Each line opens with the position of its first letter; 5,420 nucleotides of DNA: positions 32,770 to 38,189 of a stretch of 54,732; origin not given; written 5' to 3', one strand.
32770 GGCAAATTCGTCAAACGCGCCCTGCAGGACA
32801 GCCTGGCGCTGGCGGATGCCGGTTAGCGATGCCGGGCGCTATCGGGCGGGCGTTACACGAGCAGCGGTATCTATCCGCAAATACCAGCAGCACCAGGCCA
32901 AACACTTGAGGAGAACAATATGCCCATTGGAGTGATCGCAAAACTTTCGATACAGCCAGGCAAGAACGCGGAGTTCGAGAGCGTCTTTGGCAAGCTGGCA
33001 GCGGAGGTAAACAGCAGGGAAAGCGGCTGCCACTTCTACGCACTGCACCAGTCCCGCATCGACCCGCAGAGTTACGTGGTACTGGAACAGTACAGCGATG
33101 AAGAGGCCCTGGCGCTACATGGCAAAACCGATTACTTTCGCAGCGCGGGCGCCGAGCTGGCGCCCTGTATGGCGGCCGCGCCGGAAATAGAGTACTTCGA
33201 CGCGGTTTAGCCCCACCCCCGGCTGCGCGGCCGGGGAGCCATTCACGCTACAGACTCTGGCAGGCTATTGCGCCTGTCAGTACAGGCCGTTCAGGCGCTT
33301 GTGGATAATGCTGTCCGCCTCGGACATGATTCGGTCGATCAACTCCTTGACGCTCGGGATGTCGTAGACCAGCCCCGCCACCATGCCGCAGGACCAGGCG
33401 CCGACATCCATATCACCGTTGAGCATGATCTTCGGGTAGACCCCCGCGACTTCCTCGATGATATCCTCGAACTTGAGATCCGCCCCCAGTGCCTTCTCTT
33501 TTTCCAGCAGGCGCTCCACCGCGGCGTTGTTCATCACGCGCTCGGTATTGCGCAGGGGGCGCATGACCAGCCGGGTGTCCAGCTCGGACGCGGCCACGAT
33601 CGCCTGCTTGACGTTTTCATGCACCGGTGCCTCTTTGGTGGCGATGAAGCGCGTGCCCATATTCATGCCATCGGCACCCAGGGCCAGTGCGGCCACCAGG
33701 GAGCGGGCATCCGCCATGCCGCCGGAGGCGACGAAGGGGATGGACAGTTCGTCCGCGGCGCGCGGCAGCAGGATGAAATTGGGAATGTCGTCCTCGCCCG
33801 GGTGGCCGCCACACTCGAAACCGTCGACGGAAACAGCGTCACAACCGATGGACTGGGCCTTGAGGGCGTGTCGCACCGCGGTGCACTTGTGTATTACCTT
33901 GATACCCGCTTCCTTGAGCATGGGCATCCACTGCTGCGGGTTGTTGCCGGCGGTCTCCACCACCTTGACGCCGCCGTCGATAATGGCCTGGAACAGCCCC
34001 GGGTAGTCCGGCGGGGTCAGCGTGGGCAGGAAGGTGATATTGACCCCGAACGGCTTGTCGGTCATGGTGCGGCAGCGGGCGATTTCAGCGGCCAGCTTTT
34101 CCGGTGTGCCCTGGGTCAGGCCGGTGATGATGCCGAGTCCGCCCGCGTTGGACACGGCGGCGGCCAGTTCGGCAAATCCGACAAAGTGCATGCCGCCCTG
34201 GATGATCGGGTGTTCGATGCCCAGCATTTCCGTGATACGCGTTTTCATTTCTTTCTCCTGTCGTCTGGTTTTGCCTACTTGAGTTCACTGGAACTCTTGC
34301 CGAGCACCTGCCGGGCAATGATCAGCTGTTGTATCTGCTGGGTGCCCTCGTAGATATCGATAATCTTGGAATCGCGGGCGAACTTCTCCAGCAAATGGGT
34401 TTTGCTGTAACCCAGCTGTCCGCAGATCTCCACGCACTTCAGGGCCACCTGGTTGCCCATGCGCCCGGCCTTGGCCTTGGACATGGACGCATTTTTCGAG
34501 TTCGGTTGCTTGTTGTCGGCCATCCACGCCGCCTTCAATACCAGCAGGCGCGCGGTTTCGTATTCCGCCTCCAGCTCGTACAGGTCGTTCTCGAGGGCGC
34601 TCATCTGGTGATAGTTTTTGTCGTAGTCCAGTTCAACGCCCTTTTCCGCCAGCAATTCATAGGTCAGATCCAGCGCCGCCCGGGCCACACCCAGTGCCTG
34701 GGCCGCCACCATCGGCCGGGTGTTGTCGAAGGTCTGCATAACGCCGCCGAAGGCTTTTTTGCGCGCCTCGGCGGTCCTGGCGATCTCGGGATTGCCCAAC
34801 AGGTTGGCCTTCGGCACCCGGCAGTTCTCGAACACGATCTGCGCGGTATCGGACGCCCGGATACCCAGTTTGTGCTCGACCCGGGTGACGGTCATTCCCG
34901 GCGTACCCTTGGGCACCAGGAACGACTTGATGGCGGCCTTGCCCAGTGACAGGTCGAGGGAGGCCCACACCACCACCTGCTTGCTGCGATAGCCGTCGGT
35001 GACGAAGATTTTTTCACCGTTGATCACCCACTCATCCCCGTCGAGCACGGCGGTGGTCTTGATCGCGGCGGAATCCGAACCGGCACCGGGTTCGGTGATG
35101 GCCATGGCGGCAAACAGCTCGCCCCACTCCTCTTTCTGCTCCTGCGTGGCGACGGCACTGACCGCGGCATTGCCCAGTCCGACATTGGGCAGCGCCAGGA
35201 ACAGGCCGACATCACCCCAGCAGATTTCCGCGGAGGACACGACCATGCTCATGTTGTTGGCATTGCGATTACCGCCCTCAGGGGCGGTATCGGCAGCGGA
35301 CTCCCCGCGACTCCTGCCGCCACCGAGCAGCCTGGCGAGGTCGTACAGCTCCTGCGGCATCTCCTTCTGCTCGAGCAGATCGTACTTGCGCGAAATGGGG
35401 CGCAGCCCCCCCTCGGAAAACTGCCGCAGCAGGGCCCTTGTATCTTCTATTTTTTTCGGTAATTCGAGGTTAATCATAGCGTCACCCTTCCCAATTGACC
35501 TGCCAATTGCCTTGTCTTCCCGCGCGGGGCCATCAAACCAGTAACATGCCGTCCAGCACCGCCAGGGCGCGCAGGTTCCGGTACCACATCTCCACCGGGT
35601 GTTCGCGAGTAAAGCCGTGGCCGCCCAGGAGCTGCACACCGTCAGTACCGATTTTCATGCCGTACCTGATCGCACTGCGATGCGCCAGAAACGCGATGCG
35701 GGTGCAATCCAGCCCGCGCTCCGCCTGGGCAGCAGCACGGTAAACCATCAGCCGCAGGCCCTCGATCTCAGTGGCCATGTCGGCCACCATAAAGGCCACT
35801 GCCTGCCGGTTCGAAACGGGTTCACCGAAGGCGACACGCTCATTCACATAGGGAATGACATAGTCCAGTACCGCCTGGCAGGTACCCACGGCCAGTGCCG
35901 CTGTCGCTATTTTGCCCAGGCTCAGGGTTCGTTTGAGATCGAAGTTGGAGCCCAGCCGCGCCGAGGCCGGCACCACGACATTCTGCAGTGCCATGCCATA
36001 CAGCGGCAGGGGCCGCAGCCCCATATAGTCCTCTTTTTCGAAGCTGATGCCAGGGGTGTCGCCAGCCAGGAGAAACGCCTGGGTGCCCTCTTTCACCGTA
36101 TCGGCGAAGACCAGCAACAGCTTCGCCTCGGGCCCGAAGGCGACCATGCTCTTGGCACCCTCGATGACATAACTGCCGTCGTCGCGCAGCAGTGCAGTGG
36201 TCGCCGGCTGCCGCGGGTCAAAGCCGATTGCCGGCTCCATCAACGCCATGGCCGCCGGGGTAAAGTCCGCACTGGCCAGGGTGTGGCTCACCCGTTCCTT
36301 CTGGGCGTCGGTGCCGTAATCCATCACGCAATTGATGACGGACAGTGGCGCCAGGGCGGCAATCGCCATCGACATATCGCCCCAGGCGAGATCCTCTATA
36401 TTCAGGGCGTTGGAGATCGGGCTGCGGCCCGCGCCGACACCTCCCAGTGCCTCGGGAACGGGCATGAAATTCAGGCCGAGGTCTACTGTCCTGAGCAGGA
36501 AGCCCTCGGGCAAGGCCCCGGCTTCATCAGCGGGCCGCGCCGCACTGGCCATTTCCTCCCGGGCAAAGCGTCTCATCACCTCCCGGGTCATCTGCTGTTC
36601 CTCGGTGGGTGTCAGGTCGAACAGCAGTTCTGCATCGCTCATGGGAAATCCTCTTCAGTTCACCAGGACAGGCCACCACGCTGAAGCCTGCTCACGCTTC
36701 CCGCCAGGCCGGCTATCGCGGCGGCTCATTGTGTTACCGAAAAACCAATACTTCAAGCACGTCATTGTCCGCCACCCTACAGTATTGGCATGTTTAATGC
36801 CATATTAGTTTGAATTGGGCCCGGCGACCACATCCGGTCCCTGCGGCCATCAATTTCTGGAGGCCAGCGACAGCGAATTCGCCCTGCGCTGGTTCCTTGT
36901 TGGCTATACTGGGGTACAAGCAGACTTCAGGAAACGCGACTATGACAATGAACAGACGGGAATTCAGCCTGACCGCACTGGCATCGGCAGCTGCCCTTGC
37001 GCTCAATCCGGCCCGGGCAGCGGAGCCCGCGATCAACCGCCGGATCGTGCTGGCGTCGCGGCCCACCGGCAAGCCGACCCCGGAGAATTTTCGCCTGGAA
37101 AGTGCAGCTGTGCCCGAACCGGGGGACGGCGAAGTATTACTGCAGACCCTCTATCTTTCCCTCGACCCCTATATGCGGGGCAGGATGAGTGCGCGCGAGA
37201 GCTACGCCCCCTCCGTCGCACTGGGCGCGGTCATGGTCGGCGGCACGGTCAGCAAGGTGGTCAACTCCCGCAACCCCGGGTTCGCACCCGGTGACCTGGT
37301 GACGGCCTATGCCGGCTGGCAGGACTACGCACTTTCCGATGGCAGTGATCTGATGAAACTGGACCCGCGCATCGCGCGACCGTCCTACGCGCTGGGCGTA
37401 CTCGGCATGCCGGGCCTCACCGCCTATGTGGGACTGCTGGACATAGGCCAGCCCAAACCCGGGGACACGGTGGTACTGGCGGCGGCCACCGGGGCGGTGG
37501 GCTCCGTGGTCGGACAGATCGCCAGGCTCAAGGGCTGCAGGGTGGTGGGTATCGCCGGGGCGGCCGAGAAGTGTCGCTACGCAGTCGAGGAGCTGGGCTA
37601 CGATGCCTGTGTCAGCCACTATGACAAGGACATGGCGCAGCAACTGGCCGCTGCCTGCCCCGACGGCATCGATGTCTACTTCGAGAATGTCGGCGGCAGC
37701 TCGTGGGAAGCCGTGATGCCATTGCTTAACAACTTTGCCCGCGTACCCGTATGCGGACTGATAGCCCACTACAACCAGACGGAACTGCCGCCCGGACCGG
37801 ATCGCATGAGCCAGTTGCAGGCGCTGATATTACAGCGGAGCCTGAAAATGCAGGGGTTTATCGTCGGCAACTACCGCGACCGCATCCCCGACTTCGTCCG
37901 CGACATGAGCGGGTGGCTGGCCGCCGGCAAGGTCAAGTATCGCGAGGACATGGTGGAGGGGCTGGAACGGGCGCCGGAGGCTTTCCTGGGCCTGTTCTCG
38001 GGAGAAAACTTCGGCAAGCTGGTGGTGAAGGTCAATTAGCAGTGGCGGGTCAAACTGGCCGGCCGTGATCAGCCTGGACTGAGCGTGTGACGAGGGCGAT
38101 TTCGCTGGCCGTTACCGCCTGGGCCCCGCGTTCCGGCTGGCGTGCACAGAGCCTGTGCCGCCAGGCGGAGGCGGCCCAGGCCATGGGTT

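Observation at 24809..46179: One 17-bp palindrome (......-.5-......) in four separate divergent promoter regions: candidate unannotated regulon of about 25-28 genes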

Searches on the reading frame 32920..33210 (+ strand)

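Call 10: search_protein_families(library=pfam, proteins=[window:32920-33210:+])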
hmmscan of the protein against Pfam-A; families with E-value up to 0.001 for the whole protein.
window:32920-33210:+ (96 aa): 1 family
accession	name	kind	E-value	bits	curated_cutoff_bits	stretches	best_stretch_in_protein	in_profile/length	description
PF03992.22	ABM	-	8.7e-18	64.7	23.1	1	2-76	1-75/78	Antibiotic biosynthesis monooxygenase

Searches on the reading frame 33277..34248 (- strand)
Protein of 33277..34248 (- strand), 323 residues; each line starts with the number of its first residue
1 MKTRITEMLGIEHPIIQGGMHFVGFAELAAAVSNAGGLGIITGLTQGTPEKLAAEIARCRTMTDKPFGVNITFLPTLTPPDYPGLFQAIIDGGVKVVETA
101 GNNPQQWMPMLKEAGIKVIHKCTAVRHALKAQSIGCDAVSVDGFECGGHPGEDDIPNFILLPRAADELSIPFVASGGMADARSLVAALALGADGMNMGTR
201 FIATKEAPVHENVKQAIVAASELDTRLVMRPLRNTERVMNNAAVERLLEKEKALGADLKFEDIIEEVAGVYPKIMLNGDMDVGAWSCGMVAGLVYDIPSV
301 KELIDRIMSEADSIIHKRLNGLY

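Call 10: search_protein_families(library=pfam, proteins=[window:33277-34248:-])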
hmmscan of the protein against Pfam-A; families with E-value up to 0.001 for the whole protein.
window:33277-34248:- (323 aa): 3 families
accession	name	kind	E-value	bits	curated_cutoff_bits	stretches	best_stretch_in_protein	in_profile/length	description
PF03060.21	NMO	-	2.6e-62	211.6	28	1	3-309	2-330/331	Nitronate monooxygenase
PF00478.31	IMPDH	-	3.5e-11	43.2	25.6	2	163-213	201-251/345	IMP dehydrogenase / GMP reductase domain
PF01070.24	FMN_dh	-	0.00042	19.9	24.9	1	123-225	227-330/350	FMN-dependent dehydrogenase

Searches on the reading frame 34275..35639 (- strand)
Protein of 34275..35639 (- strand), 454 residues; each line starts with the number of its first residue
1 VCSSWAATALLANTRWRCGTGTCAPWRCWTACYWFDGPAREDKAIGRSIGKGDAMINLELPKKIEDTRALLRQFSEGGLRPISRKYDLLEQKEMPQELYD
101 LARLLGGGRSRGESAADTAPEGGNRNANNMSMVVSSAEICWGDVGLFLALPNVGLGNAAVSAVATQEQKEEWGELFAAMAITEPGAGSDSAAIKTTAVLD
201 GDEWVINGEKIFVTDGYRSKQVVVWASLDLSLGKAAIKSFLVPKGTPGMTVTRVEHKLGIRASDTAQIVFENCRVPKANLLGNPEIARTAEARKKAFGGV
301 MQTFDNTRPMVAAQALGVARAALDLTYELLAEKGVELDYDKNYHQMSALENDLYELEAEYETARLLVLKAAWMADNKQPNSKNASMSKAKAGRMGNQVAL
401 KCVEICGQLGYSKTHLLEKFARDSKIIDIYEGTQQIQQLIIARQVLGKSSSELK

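Call 10: search_protein_families(library=pfam, proteins=[window:34275-35639:-])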
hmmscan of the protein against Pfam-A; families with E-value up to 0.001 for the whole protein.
window:34275-35639:- (454 aa): 4 families
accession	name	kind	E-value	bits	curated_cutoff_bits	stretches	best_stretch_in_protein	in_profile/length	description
PF00441.29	Acyl-CoA_dh_1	-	8.3e-37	127.1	22.4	1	299-446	6-150/150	Acyl-CoA dehydrogenase, C-terminal domain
PF02770.24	Acyl-CoA_dh_M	-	4.6e-25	88.1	33.3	1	178-273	1-97/97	Acyl-CoA dehydrogenase, middle domain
PF08028.16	Acyl-CoA_dh_2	-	1.2e-12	48.7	22.7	1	310-434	2-133/134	Acyl-CoA dehydrogenase, C-terminal domain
PF02771.21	Acyl-CoA_dh_N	-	0.00018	22.3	22.9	1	65-175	5-108/113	Acyl-CoA dehydrogenase, N-terminal domain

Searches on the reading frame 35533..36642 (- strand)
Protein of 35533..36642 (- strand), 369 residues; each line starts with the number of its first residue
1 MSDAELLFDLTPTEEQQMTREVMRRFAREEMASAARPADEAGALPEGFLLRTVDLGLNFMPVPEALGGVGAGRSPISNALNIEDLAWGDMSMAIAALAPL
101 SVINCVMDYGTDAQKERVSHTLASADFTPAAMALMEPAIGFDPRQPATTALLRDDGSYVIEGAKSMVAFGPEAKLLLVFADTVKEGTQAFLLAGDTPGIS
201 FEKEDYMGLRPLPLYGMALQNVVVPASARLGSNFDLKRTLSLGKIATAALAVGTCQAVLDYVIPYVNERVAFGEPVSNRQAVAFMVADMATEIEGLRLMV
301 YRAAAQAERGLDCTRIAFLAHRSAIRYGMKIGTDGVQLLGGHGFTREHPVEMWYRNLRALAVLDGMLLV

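Call 10: search_protein_families(library=pfam, proteins=[window:35533-36642:-])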
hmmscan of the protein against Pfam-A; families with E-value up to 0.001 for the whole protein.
window:35533-36642:- (369 aa): 4 families
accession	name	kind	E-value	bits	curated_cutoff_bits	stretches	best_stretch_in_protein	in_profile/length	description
PF00441.29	Acyl-CoA_dh_1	-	1.4e-27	97.1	22.4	1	238-365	9-136/150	Acyl-CoA dehydrogenase, C-terminal domain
PF02771.21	Acyl-CoA_dh_N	-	3.4e-20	72.9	22.9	1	13-124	1-111/113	Acyl-CoA dehydrogenase, N-terminal domain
PF02770.24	Acyl-CoA_dh_M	-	3.8e-14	53.1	33.3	1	131-222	1-97/97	Acyl-CoA dehydrogenase, middle domain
PF08028.16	Acyl-CoA_dh_2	-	1.3e-12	48.6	22.7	1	246-361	2-127/134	Acyl-CoA dehydrogenase, C-terminal domain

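Call 26: search_protein_families(library=ncbifam, proteins=[window:35533-36642:-], max_evalue=0.01)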
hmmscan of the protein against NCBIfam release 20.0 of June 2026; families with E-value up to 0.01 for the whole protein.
window:35533-36642:- (369 aa): 17 families
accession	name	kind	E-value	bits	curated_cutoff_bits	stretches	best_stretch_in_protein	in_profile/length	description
NF042972.1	AcrlCoAredClosAcrC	equivalog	3.5e-53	180.7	640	1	11-361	4-359/378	acryloyl-CoA reductase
NF042439.1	SulpropCoADesulf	equivalog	5.4e-43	147.2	600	1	22-363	3-355/379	3-sulfinopropanoyl-CoA desulfinase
NF043006.1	CyhCrbnylCoADH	equivalog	1.9e-42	145.6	650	1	13-365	5-362/380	cyclohexane-1-carbonyl-CoA dehydrogenase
NF008997.0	PRK12341.1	equivalog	8.6e-39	133.7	537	1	9-362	2-360/382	acyl-CoA dehydrogenase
NF045552.1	GlutCoADH_Des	equivalog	2.8e-38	132.1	470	1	13-365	6-366/387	glutaryl-CoA dehydrogenase Acd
NF045652.1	ProlPCPDhRedW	equivalog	9.2e-38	130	650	1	15-346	3-342/376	L-prolyl-[peptidyl-carrier protein] dehydrogenase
NF058590.1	AcCoDHFadEBacil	equivalog_domain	3.2e-36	125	600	2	13-312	22-325/586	acyl-CoA dehydrogenase FadE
NF053553.1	prodigi_MBC_PigA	equivalog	3.6e-33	115.2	500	1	9-350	2-351/381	prodigiosin MBC biosynthesis dehydrogenase PigA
TIGR03207.1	cyc_hxne_CoA_dh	equivalog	3e-28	98.6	575.35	1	14-365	3-358/372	cyclohexanecarboxyl-CoA dehydrogenase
NF002885.1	PRK03354.1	equivalog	2.9e-26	92.4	540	1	10-361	3-356/378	crotonobetainyl-CoA dehydrogenase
NF052270.1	Staph_DH_FadE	equivalog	1.5e-15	56.9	600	1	104-359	115-374/400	acyl-CoA dehydrogenase FadE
TIGR03203.1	pimD_small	equivalog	4.5e-14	52.3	652.7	1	13-357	5-355/378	pimeloyl-CoA dehydrogenase small subunit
NF050027.1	acylCoADhIpdE2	equivalog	2.9e-11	43.4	450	1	222-363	162-295/311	acyl-CoA dehydrogenase IpdE2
NF049984.1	Rv1679_FadE16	equivalog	1.2e-09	37.9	600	1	32-363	13-350/371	Rv1679 family acyl-CoA dehydrogenase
TIGR04022.1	sulfur_SfnB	equivalog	1.5e-08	33.9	430.9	1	21-311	12-304/391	SfnB family sulfur acquisition oxidoreductase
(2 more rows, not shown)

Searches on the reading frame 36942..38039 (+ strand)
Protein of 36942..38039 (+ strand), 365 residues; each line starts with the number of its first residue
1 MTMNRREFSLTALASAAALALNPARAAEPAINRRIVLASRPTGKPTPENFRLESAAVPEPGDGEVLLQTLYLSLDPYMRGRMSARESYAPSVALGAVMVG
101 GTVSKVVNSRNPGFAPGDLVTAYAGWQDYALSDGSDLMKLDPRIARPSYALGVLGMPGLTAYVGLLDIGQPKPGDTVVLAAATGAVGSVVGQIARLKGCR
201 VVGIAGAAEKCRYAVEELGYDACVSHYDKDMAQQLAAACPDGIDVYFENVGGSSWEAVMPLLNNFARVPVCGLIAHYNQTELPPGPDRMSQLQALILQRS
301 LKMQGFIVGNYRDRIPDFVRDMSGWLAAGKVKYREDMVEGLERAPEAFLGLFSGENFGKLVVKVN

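Call 10: search_protein_families(library=pfam, proteins=[window:36942-38039:+])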
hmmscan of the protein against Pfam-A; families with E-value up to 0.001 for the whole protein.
window:36942-38039:+ (365 aa): 3 families
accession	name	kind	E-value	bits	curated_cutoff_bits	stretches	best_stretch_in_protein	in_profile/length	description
PF16884.10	ADH_N_2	-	9.3e-43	145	31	1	33-140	1-108/108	N-terminal domain of oxidoreductase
PF00107.32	ADH_zinc_N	-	5.8e-20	72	31.8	1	185-320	1-125/129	Zinc-binding dehydrogenase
PF13602.12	ADH_zinc_N_2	-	4.5e-11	44.2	27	1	218-362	1-134/134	Zinc-binding dehydrogenase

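Call 26: search_protein_families(library=ncbifam, proteins=[window:36942-38039:+], max_evalue=0.01)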
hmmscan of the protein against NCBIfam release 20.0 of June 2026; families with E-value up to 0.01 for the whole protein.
window:36942-38039:+ (365 aa): 13 families
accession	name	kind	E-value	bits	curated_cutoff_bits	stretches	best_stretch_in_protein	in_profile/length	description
NF058644.1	CurcmRedCuraProt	equivalog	4.4e-169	561.8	440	1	33-365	1-334/336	NADPH-dependent curcumin/dihydrocurcumin reductase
TIGR02825.1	B4_12hDH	equivalog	3.6e-81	273.1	579.85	1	41-363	12-327/327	leukotriene B4 12-hydroxydehydrogenase/15-oxo-prostaglandin 13-reductase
TIGR02824.1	quinone_pig3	subfamily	1.5e-16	60.3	296.8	1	99-364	65-325/325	putative NAD(P)H quinone oxidoreductase, PIG3 family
NF008024.0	PRK10754.1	subfamily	5.8e-09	35.4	348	1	156-262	123-229/327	NADPH:quinone reductase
TIGR02823.1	oxido_YhdH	subfamily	3e-08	32.9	297.25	1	105-277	67-247/324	acrylyl-CoA reductase family protein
NF041183.1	Pks2_ls1_myc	equivalog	7.7e-08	29.6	2400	1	157-283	1528-1654/2086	sulfolipid-1 biosynthesis phthioceranic/hydroxyphthioceranic acid synthase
TIGR01751.1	crot-CoA-red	equivalog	6.9e-07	28.3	378.55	1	158-241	172-256/398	crotonyl-CoA carboxylase/reductase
NF041172.1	AcrlCoa_red_Thmprot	equivalog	4.6e-06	25.8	500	1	171-279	160-263/334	acryloyl-CoA reductase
NF010344.0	PRK13771.1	subfamily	2e-05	23.8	349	1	170-283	159-266/334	putative alcohol dehydrogenase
TIGR02817.1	adh_fam_1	subfamily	0.00041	19.9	284.05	1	155-237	125-211/336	zinc-binding alcohol dehydrogenase family protein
NF041097.1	keto_inos_dh_IolM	equivalog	0.0014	17.4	450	1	147-251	179-288/389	scyllo-inosose 3-dehydrogenase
NF051456.1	acrylyl_AcuI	equivalog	0.0045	15.8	440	1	127-273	99-243/325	acrylyl-CoA reductase (NADPH)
NF003808.0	PRK05396.1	equivalog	0.0066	15.4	380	0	178-275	167-266/341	L-threonine 3-dehydrogenase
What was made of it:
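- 36942..41197 (+): CurA-like NADPH enone reductase and LLM, rightward from operator b. The aminotransferase and SDR further on are possible members only. Pfam and NCBIfam (calls 10, 26).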
